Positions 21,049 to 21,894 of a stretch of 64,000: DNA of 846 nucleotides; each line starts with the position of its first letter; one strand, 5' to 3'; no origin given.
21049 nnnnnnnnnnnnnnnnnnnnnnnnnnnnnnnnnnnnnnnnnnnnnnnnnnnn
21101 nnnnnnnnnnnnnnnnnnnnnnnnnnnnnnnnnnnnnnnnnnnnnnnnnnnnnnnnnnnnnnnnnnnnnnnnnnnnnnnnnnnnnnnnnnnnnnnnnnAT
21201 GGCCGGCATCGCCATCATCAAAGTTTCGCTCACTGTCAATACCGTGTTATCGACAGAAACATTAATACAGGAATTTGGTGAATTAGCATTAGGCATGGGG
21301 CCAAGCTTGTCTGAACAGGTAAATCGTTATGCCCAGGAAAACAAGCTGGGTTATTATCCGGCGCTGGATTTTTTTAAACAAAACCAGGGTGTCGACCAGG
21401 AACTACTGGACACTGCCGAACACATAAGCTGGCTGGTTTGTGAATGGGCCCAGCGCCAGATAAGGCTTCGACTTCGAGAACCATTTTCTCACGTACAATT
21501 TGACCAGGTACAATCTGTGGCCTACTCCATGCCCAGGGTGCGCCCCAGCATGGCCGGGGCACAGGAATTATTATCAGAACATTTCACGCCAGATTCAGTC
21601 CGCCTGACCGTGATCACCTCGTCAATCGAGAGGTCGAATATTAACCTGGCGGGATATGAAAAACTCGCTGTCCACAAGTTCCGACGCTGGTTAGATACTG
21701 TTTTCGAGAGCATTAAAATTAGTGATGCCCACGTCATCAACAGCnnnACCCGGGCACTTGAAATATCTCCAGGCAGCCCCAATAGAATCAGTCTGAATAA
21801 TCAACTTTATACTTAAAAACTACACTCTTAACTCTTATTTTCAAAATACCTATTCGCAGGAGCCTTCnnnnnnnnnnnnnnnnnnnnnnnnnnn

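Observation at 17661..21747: Four-gene MoxR AAA / VWA-HExxH cluster with two unassigned partner proteins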

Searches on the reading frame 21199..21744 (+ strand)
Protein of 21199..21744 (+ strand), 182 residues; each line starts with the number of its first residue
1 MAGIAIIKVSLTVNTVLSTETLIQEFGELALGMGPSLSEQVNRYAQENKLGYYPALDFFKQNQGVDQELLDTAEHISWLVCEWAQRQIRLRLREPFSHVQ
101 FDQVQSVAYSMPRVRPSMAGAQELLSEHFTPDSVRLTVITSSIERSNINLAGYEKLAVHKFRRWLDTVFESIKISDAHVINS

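Call 3: search_protein_families(library=pfam, proteins=[window:21199-21744:+], max_evalue=1)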
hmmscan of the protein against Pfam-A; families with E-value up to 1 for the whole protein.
window:21199-21744:+ (182 aa): 0 families

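Call 4: search_protein_families(library=ncbifam, proteins=[window:21199-21744:+], max_evalue=1)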
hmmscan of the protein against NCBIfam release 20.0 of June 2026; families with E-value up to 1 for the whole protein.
window:21199-21744:+ (182 aa): 0 families

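Call 47: find_homologous_proteins(query=window:21199-21744:+, max_evalue=0.001)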
Query window:21199-21744:+ (182 aa): 18 proteins with E <= 0.001 among 59 candidates.
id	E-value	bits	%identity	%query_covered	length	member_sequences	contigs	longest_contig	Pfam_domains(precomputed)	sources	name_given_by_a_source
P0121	6.3e-112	389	98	100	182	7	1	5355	-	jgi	-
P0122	6.1e-103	360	90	99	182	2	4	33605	-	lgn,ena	-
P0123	1.7e-93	329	94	88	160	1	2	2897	-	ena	-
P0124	1.3e-89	317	78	99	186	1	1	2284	-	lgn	-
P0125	1.2e-85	304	72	99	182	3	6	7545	-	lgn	-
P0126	2.3e-83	296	71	99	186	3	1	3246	-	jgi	-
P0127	8.4e-81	288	70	99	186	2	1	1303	-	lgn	-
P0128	1.7e-80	287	69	99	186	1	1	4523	-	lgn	-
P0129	8.6e-76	272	66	99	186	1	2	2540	-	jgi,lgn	-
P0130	7.6e-56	207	53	99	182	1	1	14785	-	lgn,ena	-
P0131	2.2e-55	205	51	98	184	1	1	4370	-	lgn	-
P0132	6.4e-51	191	49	99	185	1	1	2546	-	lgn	-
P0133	1.3e-50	190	46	98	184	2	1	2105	-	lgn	-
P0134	2.5e-50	189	49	99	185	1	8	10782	-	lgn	-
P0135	6.4e-32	129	43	82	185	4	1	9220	-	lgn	-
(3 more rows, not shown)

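Call 53: predict_structure(alignment_id=A3)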
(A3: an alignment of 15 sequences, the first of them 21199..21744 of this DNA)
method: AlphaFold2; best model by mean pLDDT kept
length: 182 residues; sequences in the alignment: 15
mean_pLDDT: 94.2   pTM: 0.87
mean pLDDT of the five models: 94.2, 92.3, 88.3, 88.2, 88.1
residues with pLDDT >= 90: 163; 70-90: 16; 50-70: 3; < 50: 0
segments of 3 or more residues with pLDDT < 50: none
pLDDT, mean of each block of 10 residues (from residue 1): 85 97 93 96 96 96 95 97 98 95 97 95 96 97 85 92 95 96 69
secondary structure, 60 per line:
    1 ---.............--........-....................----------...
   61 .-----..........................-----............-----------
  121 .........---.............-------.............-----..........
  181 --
elements in order: E4-16 H19-26 H28-47 H58-61 H67-92 E98-106 H121-129 E133-145 H153-165 E171-180

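Call 57: fold_search(model_id=the predicted structure, library=pdb)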
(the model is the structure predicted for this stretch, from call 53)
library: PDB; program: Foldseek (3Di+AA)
matches with E <= 10: 340; with E <= 0.001: 0
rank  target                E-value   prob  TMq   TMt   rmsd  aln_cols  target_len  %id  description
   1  4pyd_F                2.1e-03  0.75  0.21  0.27  19.6       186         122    9  MoaC in complex with cPMP crystallized in space group P212121 (released 2015-04-29)
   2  9gab_D                1.4e-02  0.54  0.27  0.34   9.4       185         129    7  Structure and catalytic mechanism of SAM-AMP lyase in Clostridium botulinum CorA-associated type III CRISPR system (released 2025-07-02)
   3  4pyd_B                1.4e-02  0.51  0.21  0.25  19.6       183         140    9  MoaC in complex with cPMP crystallized in space group P212121 (released 2015-04-29)
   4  1ekr                  2.0e-02  0.47  0.22  0.25  19.0       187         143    9  MOAC PROTEIN FROM E. COLI (released 2000-09-20)
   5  4pyd_C                2.4e-02  0.44  0.22  0.24  18.9       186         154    9  MoaC in complex with cPMP crystallized in space group P212121 (released 2015-04-29)
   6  9lqd                  3.5e-02  0.51  0.29  0.37   9.2       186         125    4  Crystal structure of SAM lyase (released 2025-11-26)
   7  4pyd_D                3.5e-02  0.35  0.21  0.24  18.8       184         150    9  MoaC in complex with cPMP crystallized in space group P212121 (released 2015-04-29)
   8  2ide_C                3.5e-02  0.20  0.19  0.22  11.7       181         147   14  Crystal Structure of the molybdenum cofactor biosynthesis protein C (TTHA1789) from Thermus Theromophilus HB8 (released 2007-09-25)
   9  3jqj_B                4.2e-02  0.18  0.20  0.22  11.2       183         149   11  Crystal structure of the molybdenum cofactor biosynthesis protein C (TTHA1789) from Thermus Theromophilus HB8 (released 2010-06-30)
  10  2mq8_MODEL_1_A        4.8e-02  0.47  0.23  0.34   9.3       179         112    9  Solution NMR Structure of De novo designed protein LFR1 1 with ferredoxin fold, Northeast Structural Genomics  (released 2014-08-20)
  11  3jqj_H                5.5e-02  0.23  0.22  0.25  10.7       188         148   11  Crystal structure of the molybdenum cofactor biosynthesis protein C (TTHA1789) from Thermus Theromophilus HB8 (released 2010-06-30)
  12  4pyd_A                6.2e-02  0.28  0.21  0.26  18.9       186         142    9  MoaC in complex with cPMP crystallized in space group P212121 (released 2015-04-29)
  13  4fdf_A                6.7e-02  0.28  0.21  0.26  19.5       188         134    9  Structural insights into putative molybdenum cofactor biosynthesis protein C (MoaC2) from Mycobacterium tuberculosis H (released 2013-04-10)
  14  2ide_B                6.7e-02  0.13  0.18  0.20  11.4       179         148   12  Crystal Structure of the molybdenum cofactor biosynthesis protein C (TTHA1789) from Thermus Theromophilus HB8 (released 2007-09-25)
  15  4pyd_E                8.6e-02  0.25  0.21  0.26  19.1       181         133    7  MoaC in complex with cPMP crystallized in space group P212121 (released 2015-04-29)
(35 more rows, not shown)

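Call 67: search_protein_families(library=padloc, proteins=[window:21199-21744:+], max_evalue=0.01)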
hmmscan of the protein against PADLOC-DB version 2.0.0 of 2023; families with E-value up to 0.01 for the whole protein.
window:21199-21744:+ (182 aa): 0 families

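Call 68: search_protein_families(library=phrogs, proteins=[window:21199-21744:+], max_evalue=0.001)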
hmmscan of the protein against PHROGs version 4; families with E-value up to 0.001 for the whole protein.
window:21199-21744:+ (182 aa): 0 families

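Call 86: search_protein_representatives(alignment_id=A3)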
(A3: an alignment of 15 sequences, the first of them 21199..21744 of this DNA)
Query: 15 sequences, 184 profile positions. Proteins with E-value up to 0.001 (for the whole library): 172; up to 1e-10: 158; up to 1e-30: 102. The best 150 are listed.
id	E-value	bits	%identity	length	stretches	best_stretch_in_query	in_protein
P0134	2.1e-81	288.3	-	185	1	1-183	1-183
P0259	1.3e-61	223.8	-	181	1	1-181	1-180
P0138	7.1e-58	211.6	-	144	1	1-143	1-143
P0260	7.0e-56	205.1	-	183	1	5-180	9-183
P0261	2.4e-55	203.3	-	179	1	1-179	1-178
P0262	3.4e-54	199.6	-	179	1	1-180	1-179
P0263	3.1e-53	196.5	-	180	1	1-180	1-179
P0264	4.0e-53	196.1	-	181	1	3-180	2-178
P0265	5.1e-53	195.8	-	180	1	7-180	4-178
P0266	7.3e-53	195.3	-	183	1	1-182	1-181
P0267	5.4e-52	192.4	-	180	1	7-180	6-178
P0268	6.6e-52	192.1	-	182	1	1-178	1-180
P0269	7.9e-52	191.9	-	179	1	3-177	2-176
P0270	8.0e-52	191.9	-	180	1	4-180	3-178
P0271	1.1e-51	191.4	-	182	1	1-180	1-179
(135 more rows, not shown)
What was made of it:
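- Tried and rejected: All 172 representatives are stand-alone, about 180 aa or fragments (call 86).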
